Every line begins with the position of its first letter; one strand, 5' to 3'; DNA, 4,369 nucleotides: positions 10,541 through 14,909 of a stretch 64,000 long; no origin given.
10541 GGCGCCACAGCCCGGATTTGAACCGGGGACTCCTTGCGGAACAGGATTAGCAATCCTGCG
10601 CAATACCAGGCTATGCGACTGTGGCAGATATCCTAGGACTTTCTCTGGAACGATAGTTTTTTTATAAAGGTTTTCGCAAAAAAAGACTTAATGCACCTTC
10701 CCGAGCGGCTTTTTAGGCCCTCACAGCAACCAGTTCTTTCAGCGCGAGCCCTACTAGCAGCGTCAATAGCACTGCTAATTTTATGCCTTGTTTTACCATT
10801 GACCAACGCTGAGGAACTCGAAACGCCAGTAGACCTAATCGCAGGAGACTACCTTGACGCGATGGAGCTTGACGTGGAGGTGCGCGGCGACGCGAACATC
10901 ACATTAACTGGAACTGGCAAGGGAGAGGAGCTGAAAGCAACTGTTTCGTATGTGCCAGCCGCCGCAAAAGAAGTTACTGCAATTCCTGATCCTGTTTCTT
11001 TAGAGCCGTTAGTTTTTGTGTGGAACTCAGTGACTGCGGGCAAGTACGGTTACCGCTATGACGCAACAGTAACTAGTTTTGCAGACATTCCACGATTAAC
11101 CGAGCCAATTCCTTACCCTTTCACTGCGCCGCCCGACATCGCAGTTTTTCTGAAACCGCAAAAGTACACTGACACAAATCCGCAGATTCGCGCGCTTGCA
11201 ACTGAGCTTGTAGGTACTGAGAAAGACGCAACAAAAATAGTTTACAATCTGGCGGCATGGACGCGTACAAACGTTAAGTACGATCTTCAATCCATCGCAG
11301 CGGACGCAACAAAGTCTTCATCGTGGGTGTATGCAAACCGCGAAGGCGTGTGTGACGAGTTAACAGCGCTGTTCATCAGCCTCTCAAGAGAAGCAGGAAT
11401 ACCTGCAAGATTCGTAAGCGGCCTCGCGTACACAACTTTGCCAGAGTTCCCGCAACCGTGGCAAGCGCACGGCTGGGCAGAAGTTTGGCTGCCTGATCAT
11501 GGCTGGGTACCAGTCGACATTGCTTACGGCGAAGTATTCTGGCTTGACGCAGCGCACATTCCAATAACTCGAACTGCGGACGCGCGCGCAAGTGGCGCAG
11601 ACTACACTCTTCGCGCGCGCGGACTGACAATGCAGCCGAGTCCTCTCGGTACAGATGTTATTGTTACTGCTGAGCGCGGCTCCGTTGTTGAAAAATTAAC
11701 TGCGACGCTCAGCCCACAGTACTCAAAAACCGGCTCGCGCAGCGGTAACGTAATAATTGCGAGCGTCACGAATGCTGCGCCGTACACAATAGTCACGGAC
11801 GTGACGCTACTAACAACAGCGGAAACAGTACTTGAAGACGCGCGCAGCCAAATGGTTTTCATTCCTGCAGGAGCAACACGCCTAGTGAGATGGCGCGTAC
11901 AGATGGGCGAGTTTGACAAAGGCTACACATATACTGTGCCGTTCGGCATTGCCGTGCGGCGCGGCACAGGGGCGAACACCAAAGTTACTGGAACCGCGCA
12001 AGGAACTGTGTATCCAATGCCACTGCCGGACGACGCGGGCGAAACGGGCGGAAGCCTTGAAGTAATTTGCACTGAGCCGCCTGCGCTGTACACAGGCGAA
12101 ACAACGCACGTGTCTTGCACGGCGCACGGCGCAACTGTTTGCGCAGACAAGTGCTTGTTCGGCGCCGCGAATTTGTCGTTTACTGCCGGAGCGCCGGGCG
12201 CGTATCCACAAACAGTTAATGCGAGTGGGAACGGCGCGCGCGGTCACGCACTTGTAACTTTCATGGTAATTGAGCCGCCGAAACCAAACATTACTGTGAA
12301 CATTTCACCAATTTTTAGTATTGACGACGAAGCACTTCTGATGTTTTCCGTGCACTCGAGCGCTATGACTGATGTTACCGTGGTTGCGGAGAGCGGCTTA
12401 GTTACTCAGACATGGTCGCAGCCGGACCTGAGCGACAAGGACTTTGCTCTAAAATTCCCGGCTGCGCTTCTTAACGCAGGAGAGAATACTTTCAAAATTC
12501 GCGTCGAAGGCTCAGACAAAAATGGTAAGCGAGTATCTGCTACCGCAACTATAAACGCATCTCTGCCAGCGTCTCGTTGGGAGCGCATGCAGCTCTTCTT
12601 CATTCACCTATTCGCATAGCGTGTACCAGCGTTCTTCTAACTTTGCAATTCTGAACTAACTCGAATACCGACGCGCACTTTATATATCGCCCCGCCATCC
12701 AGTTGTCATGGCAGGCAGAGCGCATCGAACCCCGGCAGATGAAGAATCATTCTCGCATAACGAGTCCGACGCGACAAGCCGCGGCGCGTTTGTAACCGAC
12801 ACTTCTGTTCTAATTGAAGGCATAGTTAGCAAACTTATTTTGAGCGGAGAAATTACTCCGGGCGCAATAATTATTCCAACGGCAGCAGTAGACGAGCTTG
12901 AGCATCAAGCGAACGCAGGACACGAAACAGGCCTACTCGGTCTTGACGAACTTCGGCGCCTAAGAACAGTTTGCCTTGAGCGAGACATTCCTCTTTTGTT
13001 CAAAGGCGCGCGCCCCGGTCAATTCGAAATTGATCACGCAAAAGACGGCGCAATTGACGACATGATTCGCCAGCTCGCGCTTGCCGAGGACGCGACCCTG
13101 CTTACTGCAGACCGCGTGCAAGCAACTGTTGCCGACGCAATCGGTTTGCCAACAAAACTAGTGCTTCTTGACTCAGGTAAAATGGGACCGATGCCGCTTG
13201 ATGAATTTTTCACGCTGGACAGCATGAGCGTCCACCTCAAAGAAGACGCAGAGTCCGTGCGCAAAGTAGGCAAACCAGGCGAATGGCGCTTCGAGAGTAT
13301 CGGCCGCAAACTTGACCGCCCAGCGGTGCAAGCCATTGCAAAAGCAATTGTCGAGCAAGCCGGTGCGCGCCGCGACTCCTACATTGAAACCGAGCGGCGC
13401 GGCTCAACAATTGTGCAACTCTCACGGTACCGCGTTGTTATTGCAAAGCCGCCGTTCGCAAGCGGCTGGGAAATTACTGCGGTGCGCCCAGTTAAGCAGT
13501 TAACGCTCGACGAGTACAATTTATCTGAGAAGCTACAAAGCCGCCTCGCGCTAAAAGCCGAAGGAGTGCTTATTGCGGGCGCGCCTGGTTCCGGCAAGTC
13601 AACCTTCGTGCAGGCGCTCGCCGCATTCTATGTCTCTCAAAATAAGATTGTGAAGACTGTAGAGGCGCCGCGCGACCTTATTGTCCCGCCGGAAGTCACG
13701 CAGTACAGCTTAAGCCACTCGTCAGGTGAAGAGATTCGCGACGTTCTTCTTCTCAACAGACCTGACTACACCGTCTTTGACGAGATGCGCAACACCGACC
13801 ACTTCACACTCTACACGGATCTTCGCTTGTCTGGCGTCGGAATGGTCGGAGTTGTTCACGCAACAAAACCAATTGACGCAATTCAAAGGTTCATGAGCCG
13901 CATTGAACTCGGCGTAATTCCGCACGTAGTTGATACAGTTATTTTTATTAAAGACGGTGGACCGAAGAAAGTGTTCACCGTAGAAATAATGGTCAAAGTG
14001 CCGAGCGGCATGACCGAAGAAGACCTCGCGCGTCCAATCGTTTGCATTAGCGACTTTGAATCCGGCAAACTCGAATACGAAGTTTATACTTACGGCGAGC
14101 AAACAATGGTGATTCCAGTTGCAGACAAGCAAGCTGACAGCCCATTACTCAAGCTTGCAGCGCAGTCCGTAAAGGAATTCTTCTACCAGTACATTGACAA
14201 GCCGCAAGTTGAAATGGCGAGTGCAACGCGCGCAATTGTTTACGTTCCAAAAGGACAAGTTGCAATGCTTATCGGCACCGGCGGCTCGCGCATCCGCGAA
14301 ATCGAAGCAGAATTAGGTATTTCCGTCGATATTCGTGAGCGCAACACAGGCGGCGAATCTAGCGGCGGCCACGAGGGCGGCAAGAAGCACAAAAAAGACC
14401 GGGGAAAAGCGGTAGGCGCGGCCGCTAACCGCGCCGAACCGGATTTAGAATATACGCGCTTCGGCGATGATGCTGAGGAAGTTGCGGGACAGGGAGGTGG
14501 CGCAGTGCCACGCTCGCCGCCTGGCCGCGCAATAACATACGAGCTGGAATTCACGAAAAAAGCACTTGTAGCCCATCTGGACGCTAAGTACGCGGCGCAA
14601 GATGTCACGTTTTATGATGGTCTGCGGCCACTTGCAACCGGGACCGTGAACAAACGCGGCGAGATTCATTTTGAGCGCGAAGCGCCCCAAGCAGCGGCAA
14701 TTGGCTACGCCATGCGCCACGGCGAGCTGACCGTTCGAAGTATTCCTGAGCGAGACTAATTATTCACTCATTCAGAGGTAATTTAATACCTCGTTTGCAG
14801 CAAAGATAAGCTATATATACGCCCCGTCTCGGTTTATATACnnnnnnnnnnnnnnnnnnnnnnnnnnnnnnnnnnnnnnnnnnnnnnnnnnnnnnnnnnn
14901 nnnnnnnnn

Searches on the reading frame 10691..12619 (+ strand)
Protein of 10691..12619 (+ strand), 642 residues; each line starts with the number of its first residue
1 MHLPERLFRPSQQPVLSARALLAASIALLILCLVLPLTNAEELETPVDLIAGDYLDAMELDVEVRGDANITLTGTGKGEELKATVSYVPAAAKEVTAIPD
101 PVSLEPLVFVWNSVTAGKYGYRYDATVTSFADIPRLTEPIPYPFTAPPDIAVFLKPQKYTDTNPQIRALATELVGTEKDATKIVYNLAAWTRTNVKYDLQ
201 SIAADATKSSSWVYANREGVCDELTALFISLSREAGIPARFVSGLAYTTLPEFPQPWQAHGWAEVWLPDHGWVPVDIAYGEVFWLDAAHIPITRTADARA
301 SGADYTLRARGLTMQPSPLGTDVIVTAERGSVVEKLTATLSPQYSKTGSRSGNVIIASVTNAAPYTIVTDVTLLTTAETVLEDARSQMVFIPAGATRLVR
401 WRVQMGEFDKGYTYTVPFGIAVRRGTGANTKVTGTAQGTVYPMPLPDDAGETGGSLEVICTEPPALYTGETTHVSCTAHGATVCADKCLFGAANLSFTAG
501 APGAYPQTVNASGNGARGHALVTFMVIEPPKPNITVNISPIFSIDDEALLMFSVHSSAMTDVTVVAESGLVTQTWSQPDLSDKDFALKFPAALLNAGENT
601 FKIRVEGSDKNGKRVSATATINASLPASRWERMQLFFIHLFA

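Call 12: search_protein_families(library=pfam, proteins=[window:10691-12619:+])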
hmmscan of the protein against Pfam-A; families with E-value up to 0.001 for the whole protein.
window:10691-12619:+ (642 aa): 1 family
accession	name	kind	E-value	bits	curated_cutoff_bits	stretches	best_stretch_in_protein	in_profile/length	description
PF01841.26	Transglut_core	-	7.6e-25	87.7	23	1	167-276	1-107/108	Transglutaminase-like superfamily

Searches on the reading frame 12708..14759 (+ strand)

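Call 12: search_protein_families(library=pfam, proteins=[window:12708-14759:+])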
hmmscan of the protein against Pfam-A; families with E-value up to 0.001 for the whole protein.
window:12708-14759:+ (683 aa): 6 families
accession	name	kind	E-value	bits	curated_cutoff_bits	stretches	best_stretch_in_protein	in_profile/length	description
PF00437.27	T2SSE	-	6e-07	28.9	24.9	1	274-396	132-256/370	Type II/IV secretion system protein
PF00013.35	KH_1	-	2.8e-06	27.4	21.5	1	511-546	4-40/66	KH domain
PF07650.23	KH_2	-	4.1e-05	23.8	22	1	500-540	17-58/78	KH domain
PF01850.27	PIN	-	7.7e-05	23.7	23.6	1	29-142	2-118/120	PIN domain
PF13555.12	AAA_29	-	9.1e-05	22.6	27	1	280-313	17-51/61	P-loop containing region of AAA domain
PF01580.24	FtsK_SpoIIIE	-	0.00091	19.2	24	0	285-304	40-59/221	FtsK/SpoIIIE family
